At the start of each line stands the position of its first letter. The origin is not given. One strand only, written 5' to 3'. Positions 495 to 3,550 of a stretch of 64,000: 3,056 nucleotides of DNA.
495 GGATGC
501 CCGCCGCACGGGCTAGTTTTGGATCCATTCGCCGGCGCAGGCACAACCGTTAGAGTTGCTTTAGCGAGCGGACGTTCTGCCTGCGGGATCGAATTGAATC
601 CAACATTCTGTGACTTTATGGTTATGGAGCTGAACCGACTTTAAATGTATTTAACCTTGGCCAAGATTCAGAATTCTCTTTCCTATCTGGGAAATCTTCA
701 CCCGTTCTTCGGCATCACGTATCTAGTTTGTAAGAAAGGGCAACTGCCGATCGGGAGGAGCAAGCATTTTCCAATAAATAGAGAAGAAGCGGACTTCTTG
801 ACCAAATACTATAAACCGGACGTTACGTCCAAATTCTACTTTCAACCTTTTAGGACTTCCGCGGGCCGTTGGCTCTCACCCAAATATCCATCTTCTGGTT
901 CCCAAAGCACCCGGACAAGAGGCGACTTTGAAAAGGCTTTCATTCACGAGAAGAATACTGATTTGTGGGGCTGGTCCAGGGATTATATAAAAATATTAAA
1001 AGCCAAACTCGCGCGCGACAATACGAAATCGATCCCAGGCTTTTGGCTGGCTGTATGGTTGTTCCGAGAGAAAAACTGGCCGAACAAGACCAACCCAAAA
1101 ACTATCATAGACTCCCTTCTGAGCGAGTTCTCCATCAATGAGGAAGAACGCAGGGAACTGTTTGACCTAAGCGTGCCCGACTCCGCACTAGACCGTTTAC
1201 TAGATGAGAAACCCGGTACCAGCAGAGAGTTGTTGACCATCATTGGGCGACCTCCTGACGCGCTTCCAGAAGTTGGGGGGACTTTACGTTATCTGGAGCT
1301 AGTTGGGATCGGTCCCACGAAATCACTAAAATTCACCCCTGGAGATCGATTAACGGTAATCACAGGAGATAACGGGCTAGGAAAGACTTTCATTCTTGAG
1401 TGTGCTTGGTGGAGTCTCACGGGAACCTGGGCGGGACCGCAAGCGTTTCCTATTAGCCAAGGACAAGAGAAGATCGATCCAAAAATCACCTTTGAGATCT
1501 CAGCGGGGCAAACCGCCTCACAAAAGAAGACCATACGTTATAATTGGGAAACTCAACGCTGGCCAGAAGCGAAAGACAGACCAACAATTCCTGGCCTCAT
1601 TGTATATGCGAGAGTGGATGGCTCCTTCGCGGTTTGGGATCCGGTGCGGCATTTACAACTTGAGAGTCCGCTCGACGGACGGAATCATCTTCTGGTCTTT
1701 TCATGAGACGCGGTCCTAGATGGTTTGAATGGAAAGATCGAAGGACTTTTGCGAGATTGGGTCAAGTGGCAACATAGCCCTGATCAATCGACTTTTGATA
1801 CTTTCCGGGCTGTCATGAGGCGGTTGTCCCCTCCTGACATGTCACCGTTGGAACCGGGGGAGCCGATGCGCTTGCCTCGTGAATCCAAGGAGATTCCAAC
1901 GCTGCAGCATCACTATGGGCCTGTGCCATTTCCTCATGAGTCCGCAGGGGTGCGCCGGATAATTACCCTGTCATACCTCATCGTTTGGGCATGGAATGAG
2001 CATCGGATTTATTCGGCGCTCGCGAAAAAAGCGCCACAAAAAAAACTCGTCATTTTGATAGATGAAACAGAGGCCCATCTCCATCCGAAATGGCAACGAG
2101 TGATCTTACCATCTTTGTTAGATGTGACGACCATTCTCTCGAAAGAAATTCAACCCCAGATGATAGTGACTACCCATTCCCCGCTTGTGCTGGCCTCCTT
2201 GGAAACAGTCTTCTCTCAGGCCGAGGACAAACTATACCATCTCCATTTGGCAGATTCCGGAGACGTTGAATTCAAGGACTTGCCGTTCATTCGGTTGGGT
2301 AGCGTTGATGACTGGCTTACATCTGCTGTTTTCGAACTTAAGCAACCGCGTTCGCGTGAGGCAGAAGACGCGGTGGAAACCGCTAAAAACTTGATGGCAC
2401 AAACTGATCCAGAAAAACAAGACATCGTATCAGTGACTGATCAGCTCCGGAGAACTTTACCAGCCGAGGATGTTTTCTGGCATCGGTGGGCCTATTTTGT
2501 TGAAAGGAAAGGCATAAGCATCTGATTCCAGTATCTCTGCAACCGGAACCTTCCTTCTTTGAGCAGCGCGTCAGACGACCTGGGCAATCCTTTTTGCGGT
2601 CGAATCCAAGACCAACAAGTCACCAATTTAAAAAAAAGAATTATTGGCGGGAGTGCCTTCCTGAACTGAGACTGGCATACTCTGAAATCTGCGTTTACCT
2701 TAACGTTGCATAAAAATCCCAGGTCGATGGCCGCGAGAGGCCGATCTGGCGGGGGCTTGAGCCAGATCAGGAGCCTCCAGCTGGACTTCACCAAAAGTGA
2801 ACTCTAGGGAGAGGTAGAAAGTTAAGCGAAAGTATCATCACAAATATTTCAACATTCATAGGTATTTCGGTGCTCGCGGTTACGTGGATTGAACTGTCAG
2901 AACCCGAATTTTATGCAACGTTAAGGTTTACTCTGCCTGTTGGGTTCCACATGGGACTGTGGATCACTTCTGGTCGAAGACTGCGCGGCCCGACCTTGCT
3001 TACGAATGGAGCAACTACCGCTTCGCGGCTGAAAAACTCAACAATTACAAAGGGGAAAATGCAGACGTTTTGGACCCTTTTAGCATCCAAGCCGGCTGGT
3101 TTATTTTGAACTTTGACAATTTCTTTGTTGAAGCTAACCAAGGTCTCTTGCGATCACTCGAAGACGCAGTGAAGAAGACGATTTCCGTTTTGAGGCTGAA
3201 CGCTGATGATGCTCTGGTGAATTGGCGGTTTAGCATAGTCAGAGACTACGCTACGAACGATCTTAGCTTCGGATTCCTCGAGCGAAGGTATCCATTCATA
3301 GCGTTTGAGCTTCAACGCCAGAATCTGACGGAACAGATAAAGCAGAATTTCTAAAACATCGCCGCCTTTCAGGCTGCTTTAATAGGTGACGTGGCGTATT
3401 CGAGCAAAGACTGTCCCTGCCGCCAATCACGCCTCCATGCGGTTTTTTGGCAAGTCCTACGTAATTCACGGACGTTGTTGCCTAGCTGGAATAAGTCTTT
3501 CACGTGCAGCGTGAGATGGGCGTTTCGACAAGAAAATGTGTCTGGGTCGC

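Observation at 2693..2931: MITE-like 227-bp insertion with 17-bp perfect TIRs and a 6-bp target duplication; in-silico excision restores the HNH reading frame exactly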

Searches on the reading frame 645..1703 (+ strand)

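Call 9: search_protein_families(library=pfam, proteins=[window:645-1703:+], max_evalue=0.01)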
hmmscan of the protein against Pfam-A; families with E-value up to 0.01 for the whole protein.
window:645-1703:+ (353 aa): 2 families
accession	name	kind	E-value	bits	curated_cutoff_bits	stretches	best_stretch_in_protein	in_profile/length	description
PF13476.12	AAA_23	-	3.3e-10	41.4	27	1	217-298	2-76/201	AAA domain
PF13304.12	AAA_21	-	0.0038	17.8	27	1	236-299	1-74/304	AAA domain, putative AbiEii toxin, Type IV TA system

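Call 10: search_protein_families(library=padloc, proteins=[window:645-1703:+], max_evalue=0.01)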
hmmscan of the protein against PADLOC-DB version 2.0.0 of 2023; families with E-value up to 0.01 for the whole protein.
window:645-1703:+ (353 aa): 14 families
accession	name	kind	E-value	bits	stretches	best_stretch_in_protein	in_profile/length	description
PDLC00270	PtuA1|PtuA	-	6.8e-111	369.5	1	1-338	1-338/627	AAA ATPase domain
PDLC00307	PtuA1|PtuA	-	1.4e-40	137.5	1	214-339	2-125/424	AAA ATPase domain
PDLC02980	AriA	-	1.2e-05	23.5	1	236-344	1-136/304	-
PDLC03863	LmuB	-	1.6e-05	21.8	1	214-288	5-73/610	-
PDLC00305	PtuA1|PtuA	-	2.5e-05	21.8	1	215-258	4-47/392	AAA ATPase domain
PDLC03859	LmuB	-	0.0002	18.7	1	225-260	16-49/611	-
PDLC00271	PtuA1|PtuA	-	0.00024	18.8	1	216-263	5-52/421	AAA ATPase domain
PDLC02913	ATPase_I-A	-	0.00038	17.7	1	214-255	54-95/508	-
PDLC00299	PtuA1|PtuA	-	0.00038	17.5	1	214-253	55-94/535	AAA ATPase domain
PDLC00278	PtuA1|PtuA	-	0.00082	16.7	1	228-280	17-66/436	AAA ATPase domain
PDLC00304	PtuA1|PtuA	-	0.0012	16.1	1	234-258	39-63/444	AAA ATPase domain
PDLC02741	PbeC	-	0.0022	14.6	1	234-265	28-59/644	PbeC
PDLC00290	PtuA1|PtuA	-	0.0093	13.4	0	234-253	23-42/414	AAA ATPase domain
PDLC00287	PtuA1|PtuA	-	0.0095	12.7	0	235-323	222-302/584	AAA ATPase domain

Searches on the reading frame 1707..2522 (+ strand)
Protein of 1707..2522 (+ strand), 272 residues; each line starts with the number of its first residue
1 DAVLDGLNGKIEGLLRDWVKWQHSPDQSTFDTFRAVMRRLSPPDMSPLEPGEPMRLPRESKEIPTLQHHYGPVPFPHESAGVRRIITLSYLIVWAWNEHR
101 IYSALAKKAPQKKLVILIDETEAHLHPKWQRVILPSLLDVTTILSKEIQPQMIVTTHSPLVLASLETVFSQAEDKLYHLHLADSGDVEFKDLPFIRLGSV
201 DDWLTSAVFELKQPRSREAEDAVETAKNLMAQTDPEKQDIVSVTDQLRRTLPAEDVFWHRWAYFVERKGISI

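Call 9: search_protein_families(library=pfam, proteins=[window:1707-2522:+], max_evalue=0.01)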
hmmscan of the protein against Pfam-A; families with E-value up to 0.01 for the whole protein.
window:1707-2522:+ (272 aa): 2 families
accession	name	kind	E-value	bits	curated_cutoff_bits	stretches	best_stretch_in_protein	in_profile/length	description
PF13175.12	AAA_15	-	7.4e-13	49.3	32.1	1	74-160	297-372/374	AAA ATPase domain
PF13304.12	AAA_21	-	1.7e-10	41.9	27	1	68-163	228-304/304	AAA domain, putative AbiEii toxin, Type IV TA system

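Call 10: search_protein_families(library=padloc, proteins=[window:1707-2522:+], max_evalue=0.01)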
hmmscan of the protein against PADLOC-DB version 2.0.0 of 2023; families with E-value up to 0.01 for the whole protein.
window:1707-2522:+ (272 aa): 126 families (the best 25 are shown)
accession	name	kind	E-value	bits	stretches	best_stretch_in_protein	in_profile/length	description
PDLC00270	PtuA1|PtuA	-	8.9e-117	388.9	1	4-272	357-627/627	AAA ATPase domain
PDLC00307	PtuA1|PtuA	-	2.3e-97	324.6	1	4-270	146-422/424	AAA ATPase domain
PDLC00304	PtuA1|PtuA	-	1.3e-19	68.7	1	26-239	206-403/444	AAA ATPase domain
PDLC00278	PtuA1|PtuA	-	3e-17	61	1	59-255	235-415/436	AAA ATPase domain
PDLC00271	PtuA1|PtuA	-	6.7e-17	60.1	1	112-260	278-406/421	AAA ATPase domain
PDLC02913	ATPase_I-A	-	1.3e-16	58.8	1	115-251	366-486/508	-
PDLC00295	PtuA1|PtuA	-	2e-16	58.1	1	108-248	285-419/451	AAA ATPase domain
PDLC00310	PtuA1|PtuA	-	1.4e-15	55.3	1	67-256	246-422/443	AAA ATPase domain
PDLC00301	PtuA1|PtuA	-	1.6e-15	55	1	110-230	279-388/429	AAA ATPase domain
PDLC00292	PtuA1|PtuA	-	7.4e-15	52.3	1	15-244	453-659/726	AAA ATPase domain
PDLC04734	PDC-M62A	-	8.2e-15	52.8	1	100-165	399-466/597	-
PDLC00269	PtuA1|PtuA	-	8.7e-15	52.9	1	111-237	295-413/446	AAA ATPase domain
PDLC00275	PtuA1|PtuA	-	1.1e-14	52.6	1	71-166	167-255/348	AAA ATPase domain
PDLC00299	PtuA1|PtuA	-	1.3e-14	52.1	1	115-251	380-505/535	AAA ATPase domain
PDLC00284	PtuA1|PtuA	-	1.8e-14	51.5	1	115-251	394-520/545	AAA ATPase domain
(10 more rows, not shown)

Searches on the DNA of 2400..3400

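Call 5: search_rna_families(source=window, start=2400, end=3400, threshold=evalue, max_evalue=1)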
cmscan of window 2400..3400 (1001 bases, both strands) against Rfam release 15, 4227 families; matches with E-value up to 1: 1.
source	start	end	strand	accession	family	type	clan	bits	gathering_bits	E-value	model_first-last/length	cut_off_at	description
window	3165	3245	+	RF01145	sR14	Gene; snRNA; snoRNA; CD-box;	-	16.3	38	0.11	1-54/54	no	Small nucleolar RNA sR14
